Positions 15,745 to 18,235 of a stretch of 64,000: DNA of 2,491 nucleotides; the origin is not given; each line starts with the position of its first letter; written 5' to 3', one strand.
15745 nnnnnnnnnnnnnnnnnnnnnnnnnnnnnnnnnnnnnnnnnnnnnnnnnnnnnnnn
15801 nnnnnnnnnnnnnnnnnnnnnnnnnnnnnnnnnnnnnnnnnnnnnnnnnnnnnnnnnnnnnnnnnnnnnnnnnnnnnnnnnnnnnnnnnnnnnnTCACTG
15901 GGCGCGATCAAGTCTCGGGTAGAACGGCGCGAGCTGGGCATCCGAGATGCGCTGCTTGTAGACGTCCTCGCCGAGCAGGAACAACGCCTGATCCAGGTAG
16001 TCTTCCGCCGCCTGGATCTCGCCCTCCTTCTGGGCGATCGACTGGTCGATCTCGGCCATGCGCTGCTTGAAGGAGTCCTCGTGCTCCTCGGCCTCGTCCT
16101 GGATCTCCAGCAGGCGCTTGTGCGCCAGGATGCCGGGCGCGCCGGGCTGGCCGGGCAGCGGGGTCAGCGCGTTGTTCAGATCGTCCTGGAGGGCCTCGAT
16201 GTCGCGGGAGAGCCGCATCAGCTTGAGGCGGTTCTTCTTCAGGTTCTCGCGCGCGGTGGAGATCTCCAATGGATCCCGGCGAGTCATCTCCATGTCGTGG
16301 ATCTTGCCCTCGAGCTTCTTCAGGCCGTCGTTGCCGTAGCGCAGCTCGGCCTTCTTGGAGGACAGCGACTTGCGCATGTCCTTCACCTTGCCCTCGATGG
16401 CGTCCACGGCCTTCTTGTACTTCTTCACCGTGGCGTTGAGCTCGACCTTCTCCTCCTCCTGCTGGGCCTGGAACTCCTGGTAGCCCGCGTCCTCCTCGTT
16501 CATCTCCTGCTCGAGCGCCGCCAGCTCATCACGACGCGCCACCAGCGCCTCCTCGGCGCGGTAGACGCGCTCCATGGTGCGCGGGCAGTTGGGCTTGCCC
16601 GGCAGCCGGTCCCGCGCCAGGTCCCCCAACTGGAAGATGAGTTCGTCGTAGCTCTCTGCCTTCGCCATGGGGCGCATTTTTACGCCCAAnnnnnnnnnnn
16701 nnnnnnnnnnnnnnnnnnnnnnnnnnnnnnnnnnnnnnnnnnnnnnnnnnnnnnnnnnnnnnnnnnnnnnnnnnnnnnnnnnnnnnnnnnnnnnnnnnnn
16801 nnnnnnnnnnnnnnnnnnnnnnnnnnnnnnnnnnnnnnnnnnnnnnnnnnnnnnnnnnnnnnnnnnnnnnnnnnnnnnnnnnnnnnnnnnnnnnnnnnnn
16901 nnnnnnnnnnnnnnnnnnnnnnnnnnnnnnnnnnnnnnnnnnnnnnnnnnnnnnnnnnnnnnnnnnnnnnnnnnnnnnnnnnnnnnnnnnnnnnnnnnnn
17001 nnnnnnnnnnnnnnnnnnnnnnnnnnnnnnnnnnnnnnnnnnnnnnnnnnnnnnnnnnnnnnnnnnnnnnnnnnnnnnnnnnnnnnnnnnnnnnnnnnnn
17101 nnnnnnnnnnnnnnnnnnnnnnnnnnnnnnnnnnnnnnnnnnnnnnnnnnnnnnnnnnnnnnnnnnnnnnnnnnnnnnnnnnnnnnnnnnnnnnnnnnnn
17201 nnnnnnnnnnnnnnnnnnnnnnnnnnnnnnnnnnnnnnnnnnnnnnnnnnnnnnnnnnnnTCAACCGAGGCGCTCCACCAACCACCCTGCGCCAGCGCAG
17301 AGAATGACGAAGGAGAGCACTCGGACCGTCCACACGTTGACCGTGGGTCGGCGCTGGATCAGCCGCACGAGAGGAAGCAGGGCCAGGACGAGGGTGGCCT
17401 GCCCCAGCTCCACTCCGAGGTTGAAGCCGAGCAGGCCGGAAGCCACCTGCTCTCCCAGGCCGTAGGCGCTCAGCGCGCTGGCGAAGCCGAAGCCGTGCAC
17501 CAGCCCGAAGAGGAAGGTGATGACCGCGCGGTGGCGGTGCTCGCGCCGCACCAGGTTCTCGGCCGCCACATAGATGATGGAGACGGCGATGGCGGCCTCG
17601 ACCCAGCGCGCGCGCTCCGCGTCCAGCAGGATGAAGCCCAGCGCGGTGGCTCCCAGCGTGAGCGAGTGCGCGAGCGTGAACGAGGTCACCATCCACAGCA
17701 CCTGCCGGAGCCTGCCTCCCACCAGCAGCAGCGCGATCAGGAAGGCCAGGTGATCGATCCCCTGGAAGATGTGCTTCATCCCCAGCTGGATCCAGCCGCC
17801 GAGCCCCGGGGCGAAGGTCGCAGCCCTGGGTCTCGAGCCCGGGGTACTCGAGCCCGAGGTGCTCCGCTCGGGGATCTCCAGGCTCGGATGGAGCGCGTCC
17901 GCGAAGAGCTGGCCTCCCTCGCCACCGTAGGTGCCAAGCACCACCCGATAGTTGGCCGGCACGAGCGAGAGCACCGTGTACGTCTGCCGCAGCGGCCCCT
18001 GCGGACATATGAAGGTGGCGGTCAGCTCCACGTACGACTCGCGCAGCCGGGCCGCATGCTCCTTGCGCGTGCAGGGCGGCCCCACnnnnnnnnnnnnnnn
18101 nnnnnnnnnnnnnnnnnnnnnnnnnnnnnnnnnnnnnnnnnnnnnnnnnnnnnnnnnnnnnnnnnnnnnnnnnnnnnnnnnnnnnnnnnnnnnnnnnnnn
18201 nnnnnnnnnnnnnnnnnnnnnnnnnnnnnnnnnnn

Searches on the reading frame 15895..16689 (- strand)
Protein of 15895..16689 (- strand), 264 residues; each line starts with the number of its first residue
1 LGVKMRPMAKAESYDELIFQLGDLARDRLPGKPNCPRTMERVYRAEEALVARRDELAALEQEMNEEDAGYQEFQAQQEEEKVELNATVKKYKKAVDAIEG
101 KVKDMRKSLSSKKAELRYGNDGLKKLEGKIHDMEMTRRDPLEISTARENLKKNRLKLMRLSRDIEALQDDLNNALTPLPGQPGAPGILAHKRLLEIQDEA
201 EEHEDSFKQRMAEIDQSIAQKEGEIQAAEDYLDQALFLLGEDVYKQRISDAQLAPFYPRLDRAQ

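Call 3: search_protein_families(library=ncbifam, proteins=[window:15895-16689:-])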
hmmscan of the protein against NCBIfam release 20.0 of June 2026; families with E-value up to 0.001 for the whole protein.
window:15895-16689:- (264 aa): 3 families
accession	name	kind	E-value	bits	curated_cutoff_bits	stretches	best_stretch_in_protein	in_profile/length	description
NF033930.1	pneumo_PspA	exception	2.2e-06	26.7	850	1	40-244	185-358/659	pneumococcal surface protein A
NF045487.1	ASRP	equivalog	1.7e-05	23.6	300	1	39-169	141-270/593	archaea-specific SMC-related protein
TIGR02168.1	SMC_prok_B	equivalog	0.00087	17.1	567.35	0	44-230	746-917/1181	chromosome segregation protein SMC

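Call 4: search_protein_families(library=pfam, proteins=[window:15895-16689:-])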
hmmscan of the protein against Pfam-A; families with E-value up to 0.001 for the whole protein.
window:15895-16689:- (264 aa): 1 family
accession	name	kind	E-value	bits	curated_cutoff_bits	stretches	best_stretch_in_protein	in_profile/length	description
PF05667.16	CCDC22_CC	-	0.00093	18.9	39.2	0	44-234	178-356/477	CCDC22 protein coiled-coil region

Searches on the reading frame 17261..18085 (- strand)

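Call 3: search_protein_families(library=ncbifam, proteins=[window:17261-18085:-])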
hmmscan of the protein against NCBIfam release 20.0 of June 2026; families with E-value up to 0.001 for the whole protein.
window:17261-18085:- (274 aa): 0 families

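Call 4: search_protein_families(library=pfam, proteins=[window:17261-18085:-])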
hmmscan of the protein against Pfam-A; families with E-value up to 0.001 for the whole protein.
window:17261-18085:- (274 aa): 2 families
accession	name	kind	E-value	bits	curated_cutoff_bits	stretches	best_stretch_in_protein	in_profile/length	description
PF13795.12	HupE_UreJ_2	-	5.5e-42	143.5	24.5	1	99-245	2-154/156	HupE / UreJ protein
PF04955.18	HupE_UreJ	-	6.4e-07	29.5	23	1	101-266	24-177/179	HupE / UreJ protein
